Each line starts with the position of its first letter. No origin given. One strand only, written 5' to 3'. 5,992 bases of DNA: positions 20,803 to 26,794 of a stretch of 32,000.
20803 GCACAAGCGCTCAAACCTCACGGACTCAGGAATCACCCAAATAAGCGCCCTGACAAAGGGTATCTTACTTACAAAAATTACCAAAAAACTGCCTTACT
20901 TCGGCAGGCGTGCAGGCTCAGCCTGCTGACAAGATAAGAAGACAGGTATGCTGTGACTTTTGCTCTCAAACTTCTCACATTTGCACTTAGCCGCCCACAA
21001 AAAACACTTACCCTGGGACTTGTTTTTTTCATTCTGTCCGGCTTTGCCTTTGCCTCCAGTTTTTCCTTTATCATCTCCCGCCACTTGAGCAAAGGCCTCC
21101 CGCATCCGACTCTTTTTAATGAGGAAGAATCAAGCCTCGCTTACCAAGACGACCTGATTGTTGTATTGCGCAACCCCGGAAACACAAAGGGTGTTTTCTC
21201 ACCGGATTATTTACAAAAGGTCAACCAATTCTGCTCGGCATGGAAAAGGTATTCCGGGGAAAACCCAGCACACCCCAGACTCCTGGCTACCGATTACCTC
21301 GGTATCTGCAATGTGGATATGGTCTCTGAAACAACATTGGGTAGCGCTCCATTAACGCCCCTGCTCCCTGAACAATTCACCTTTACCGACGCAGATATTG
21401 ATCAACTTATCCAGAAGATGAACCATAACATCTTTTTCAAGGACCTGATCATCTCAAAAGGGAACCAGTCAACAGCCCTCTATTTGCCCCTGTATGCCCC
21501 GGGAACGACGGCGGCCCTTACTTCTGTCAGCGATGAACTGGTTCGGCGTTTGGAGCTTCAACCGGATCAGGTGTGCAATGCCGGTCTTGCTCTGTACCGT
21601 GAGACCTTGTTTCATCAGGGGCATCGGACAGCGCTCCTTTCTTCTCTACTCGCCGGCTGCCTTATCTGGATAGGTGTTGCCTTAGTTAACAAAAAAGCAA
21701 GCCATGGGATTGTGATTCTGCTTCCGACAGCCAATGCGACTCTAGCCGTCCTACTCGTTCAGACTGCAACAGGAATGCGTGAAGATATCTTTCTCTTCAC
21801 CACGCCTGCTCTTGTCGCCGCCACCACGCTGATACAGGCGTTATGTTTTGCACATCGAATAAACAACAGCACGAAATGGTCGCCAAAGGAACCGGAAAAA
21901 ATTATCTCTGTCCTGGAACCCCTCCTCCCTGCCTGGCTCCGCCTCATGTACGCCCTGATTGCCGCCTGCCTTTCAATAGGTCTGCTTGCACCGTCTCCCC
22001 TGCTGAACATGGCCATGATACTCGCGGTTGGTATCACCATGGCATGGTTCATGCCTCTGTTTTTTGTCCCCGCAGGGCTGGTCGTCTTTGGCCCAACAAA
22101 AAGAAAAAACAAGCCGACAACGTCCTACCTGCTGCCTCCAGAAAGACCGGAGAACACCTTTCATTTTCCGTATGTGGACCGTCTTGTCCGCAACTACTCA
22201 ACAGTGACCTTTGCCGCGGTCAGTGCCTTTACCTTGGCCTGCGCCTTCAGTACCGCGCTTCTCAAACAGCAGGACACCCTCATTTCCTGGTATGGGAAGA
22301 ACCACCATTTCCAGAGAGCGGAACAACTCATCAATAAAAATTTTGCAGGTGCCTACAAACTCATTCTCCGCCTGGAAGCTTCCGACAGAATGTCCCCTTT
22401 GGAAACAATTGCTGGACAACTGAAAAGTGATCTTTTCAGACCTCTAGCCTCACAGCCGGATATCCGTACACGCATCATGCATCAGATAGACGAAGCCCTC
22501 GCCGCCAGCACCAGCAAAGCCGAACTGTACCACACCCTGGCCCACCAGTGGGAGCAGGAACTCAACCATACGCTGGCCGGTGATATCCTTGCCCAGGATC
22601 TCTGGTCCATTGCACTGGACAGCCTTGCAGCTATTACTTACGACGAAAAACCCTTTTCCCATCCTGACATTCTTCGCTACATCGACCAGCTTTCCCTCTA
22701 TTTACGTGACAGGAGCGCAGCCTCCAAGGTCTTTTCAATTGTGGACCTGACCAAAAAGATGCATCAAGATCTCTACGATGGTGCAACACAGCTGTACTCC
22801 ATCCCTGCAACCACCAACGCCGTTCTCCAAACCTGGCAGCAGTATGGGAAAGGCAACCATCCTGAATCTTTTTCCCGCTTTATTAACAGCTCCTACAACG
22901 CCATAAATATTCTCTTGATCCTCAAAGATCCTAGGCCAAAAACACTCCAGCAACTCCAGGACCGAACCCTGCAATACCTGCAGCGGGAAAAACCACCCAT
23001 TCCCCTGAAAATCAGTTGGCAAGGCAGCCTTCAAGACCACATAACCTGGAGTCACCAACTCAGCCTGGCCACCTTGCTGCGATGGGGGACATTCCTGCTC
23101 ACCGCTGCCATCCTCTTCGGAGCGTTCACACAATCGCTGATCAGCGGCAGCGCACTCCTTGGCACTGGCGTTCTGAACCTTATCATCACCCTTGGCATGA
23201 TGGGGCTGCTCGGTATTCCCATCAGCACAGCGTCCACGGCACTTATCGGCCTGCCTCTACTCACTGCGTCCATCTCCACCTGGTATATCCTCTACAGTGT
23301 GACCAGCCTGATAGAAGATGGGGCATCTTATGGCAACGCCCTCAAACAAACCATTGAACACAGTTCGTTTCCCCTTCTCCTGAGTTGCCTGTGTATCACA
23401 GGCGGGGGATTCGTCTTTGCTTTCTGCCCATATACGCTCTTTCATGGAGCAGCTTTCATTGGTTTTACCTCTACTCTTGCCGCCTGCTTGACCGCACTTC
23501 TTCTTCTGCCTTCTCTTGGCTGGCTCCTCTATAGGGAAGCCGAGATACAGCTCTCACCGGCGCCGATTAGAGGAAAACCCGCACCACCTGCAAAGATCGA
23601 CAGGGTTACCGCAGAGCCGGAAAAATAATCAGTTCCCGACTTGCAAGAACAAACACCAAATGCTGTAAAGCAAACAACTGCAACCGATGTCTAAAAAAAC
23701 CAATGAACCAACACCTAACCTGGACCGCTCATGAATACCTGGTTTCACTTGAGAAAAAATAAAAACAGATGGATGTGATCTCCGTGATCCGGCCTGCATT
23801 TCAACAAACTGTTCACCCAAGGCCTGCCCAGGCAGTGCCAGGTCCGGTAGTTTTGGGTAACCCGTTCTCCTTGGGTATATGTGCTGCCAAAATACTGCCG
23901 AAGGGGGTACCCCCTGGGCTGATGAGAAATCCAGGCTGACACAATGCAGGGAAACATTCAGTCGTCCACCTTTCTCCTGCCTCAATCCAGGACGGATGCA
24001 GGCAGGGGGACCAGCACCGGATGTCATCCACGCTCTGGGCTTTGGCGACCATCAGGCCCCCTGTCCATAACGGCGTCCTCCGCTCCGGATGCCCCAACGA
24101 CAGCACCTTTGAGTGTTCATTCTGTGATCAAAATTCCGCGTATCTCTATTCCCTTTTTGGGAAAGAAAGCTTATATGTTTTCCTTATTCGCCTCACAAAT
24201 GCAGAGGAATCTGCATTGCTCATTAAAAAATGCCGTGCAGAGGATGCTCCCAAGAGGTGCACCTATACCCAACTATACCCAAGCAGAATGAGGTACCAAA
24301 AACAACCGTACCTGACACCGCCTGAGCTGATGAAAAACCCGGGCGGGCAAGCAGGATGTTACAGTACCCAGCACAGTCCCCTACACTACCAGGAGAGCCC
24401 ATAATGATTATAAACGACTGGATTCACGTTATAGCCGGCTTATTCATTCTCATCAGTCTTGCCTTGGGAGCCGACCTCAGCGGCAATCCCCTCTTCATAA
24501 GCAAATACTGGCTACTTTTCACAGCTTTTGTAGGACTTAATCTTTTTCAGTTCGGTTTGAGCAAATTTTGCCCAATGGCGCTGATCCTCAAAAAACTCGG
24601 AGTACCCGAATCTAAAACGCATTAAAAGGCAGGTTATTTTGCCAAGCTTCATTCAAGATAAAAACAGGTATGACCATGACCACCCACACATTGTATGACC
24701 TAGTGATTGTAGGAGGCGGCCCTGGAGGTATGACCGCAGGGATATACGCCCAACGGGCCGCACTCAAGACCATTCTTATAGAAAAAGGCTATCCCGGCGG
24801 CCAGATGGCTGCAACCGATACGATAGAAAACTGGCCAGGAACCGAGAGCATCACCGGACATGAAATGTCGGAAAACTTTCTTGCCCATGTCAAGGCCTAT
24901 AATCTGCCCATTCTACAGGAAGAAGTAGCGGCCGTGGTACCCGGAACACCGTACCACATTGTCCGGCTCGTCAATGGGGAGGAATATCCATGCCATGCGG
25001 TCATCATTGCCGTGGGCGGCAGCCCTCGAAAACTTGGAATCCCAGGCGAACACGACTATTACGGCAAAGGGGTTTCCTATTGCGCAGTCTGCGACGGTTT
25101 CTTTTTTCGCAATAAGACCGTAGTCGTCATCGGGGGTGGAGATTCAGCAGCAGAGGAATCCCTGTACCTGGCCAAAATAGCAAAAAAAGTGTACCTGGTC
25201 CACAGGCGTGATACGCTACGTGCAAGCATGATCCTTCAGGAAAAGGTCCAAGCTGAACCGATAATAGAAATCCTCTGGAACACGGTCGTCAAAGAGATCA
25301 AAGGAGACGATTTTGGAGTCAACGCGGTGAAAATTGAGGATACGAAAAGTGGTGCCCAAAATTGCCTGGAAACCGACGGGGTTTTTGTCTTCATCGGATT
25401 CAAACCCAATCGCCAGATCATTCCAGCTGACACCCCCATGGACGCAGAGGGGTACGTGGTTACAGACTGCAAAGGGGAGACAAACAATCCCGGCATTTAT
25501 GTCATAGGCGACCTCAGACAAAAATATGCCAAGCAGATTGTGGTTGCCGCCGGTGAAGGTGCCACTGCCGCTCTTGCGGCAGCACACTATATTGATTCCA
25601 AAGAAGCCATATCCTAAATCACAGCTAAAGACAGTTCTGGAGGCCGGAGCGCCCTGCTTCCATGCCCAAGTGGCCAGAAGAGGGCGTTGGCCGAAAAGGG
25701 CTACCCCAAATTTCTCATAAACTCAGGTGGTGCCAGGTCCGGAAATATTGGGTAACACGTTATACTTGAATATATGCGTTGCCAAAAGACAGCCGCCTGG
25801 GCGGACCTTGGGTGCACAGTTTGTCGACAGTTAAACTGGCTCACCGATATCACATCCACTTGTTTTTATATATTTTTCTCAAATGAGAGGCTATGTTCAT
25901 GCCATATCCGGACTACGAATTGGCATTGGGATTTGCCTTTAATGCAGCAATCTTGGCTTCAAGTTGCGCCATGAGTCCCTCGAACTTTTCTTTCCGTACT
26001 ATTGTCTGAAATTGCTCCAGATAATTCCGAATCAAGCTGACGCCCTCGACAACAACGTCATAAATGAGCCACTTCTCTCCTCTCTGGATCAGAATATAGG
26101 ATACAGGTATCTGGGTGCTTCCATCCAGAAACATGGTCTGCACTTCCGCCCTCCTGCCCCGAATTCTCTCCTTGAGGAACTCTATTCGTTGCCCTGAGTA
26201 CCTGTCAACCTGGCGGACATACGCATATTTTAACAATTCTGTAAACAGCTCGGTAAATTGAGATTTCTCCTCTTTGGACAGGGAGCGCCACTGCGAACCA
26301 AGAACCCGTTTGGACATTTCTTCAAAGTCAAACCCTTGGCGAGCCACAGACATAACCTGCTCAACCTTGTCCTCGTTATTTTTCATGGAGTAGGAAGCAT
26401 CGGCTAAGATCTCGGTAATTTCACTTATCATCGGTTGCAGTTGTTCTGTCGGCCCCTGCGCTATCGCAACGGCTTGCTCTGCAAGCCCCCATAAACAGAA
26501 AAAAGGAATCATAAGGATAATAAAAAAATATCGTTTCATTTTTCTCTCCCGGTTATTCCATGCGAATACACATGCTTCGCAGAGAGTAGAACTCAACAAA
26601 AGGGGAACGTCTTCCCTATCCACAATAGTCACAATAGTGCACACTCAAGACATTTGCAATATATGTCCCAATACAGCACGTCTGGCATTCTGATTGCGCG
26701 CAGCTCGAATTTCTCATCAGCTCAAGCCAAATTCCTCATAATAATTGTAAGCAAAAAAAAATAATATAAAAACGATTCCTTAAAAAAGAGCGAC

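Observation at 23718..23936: The ~80-bp core is flipped relative to the element arms in copy G: inverton-like architecture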

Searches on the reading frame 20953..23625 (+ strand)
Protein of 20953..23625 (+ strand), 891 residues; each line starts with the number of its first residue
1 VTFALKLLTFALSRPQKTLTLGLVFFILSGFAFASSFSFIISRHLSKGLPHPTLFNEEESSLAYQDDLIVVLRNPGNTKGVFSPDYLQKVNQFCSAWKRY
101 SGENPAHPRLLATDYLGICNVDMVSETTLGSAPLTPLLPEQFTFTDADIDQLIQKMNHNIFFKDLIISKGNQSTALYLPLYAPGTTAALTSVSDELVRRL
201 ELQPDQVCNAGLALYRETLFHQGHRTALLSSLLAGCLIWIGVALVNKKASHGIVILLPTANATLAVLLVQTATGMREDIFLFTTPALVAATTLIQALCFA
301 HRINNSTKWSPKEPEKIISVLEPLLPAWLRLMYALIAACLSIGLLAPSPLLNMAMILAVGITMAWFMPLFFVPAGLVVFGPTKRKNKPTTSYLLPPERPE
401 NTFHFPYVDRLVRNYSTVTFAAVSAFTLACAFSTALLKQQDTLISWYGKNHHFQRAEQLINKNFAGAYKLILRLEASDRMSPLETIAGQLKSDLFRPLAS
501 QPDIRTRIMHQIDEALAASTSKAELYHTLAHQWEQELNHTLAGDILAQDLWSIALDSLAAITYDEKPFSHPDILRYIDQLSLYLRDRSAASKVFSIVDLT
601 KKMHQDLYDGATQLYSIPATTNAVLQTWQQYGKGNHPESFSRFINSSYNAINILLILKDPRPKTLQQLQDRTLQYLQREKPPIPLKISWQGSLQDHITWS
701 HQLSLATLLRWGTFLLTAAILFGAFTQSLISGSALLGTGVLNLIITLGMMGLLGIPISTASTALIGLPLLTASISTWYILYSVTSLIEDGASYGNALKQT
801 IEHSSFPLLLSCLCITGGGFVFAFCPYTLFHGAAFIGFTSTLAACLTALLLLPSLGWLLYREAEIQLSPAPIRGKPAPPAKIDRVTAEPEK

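Call 8: search_protein_families(library=pfam, proteins=[window:20953-23625:+])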
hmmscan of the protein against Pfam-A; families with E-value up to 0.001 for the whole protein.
window:20953-23625:+ (891 aa): 0 families

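Call 22: find_encoding_contigs(protein=window:20953-23625:+, flank=10000, max_places=10)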
Protein window:20953-23625:+ (891 aa): 1 contig read that carries it; 1 place shown.
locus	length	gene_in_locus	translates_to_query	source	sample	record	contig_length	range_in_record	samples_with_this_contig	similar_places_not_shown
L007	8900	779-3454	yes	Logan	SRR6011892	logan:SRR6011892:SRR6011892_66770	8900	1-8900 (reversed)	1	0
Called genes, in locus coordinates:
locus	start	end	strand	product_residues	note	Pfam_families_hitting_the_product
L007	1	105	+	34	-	?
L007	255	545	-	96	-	-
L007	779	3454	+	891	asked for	-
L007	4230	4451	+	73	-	PF11127:YgaP-like_TM (weak)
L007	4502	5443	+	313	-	PF00890:FAD_binding_2 (weak), PF01134:GIDA (faint), PF07992:Pyr_redox_2, PF12831:FAD_oxidored, PF13738:Pyr_redox_3, PF00070:Pyr_redox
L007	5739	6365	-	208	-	PF05494:MlaC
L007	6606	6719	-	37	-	-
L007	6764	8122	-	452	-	PF07690:MFS_1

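Call 28: find_homologous_proteins(query=window:20953-23625:+, max_evalue=1e-20)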
Query window:20953-23625:+ (891 aa): 3 proteins with E <= 1e-20 among 8000 candidates.
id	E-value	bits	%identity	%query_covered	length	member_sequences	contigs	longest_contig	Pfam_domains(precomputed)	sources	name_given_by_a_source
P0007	0.0e+0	1346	100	68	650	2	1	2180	-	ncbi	-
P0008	1.5e-279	948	50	98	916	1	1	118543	-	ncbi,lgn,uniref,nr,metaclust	ncbi:RND transporter family protein [Desulfogranum japonicum]|uniref:hypothetical protein n=1 Tax=De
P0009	9.7e-25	105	20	78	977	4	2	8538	PF03176.22,PF12349.15,PF02460.25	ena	-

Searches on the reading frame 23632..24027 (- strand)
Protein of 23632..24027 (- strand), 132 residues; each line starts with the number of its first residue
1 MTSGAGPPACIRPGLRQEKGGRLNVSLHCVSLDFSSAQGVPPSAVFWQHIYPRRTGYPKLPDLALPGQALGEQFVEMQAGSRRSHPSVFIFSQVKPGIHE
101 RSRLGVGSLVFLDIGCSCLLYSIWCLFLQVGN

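Call 40: search_protein_families(library=pfam, proteins=[window:23632-24027:-], max_evalue=0.001)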
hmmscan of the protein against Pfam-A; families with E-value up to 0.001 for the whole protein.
window:23632-24027:- (132 aa): 0 families

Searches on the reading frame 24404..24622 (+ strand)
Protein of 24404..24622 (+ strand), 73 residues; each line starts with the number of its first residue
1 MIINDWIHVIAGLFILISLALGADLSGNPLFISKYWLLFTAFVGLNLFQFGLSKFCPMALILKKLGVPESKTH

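Call 40: search_protein_families(library=pfam, proteins=[window:24404-24622:+], max_evalue=0.001)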
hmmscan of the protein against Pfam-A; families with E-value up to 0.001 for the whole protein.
window:24404-24622:+ (73 aa): 1 family
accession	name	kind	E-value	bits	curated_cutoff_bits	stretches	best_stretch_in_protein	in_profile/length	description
PF11127.14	YgaP-like_TM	-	5.2e-06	26.9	25.3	1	7-63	12-59/66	Inner membrane protein YgaP-like, transmembrane domain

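Call 47: find_encoding_contigs(protein=window:24404-24622:+, flank=3000, max_places=10)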
Protein window:24404-24622:+ (73 aa): 1 contig read that carries it; 1 place shown.
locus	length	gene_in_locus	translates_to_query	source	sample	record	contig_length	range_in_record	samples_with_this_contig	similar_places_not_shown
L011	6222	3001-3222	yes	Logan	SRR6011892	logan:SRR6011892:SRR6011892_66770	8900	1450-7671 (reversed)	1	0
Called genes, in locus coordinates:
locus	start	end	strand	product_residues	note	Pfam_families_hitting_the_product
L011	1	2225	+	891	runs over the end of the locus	-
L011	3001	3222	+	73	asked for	PF11127:YgaP-like_TM (weak)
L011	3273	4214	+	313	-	PF00890:FAD_binding_2 (weak), PF01134:GIDA (faint), PF07992:Pyr_redox_2, PF12831:FAD_oxidored, PF13738:Pyr_redox_3, PF00070:Pyr_redox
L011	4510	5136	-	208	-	PF05494:MlaC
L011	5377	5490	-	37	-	-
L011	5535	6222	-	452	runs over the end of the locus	PF07690:MFS_1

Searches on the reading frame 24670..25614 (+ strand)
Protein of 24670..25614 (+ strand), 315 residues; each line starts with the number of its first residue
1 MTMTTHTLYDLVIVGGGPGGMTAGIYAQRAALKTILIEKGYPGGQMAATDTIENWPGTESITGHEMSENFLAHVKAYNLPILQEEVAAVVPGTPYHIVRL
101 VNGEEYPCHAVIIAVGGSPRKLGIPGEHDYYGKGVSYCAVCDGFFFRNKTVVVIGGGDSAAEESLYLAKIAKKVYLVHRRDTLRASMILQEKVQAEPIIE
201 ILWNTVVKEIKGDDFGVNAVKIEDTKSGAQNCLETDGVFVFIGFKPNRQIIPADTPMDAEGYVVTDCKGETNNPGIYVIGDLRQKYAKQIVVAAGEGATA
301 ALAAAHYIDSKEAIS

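Call 8: search_protein_families(library=pfam, proteins=[window:24670-25614:+])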
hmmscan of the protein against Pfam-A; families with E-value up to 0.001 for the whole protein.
window:24670-25614:+ (315 aa): 10 families
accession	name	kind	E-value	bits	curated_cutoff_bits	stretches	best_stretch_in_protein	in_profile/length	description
PF07992.20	Pyr_redox_2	-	4.9e-55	187.4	26.1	1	9-297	1-291/291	Pyridine nucleotide-disulphide oxidoreductase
PF13738.12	Pyr_redox_3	-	1e-26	94.3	30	2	58-280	75-305/305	Pyridine nucleotide-disulphide oxidoreductase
PF00070.33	Pyr_redox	-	3.6e-18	66.3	22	1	151-224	2-81/82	Pyridine nucleotide-disulphide oxidoreductase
PF01134.28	GIDA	-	1.4e-08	34.6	22.1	0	10-64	1-47/391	Glucose inhibited division protein A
PF12831.13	FAD_oxidored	-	4.8e-08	33.1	27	1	10-48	1-40/416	FAD dependent oxidoreductase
PF00890.30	FAD_binding_2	-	1.2e-06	28.4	20.4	1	10-48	1-40/414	FAD binding domain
PF03486.20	HI0933_like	-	1.7e-05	24.8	50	0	10-41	2-33/244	HI0933-like protein Rossmann domain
PF13434.12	Lys_Orn_oxgnase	-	6.2e-05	22.7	21.3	0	104-181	144-223/339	L-lysine 6-monooxygenase/L-ornithine 5-monooxygenase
PF01946.23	Thi4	-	0.00012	21.8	26.2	1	5-41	14-51/235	Thi4 family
PF13450.12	NAD_binding_8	-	0.00024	21.8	21.9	1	13-48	1-37/68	NAD(P)-binding Rossmann-like domain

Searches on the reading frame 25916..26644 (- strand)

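Call 8: search_protein_families(library=pfam, proteins=[window:25916-26644:-])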
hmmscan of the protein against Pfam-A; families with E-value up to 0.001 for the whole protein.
window:25916-26644:- (243 aa): 1 family
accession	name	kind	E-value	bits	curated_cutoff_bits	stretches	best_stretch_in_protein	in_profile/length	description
PF05494.18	MlaC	-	3.8e-43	147.6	26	1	73-229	4-165/166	MlaC protein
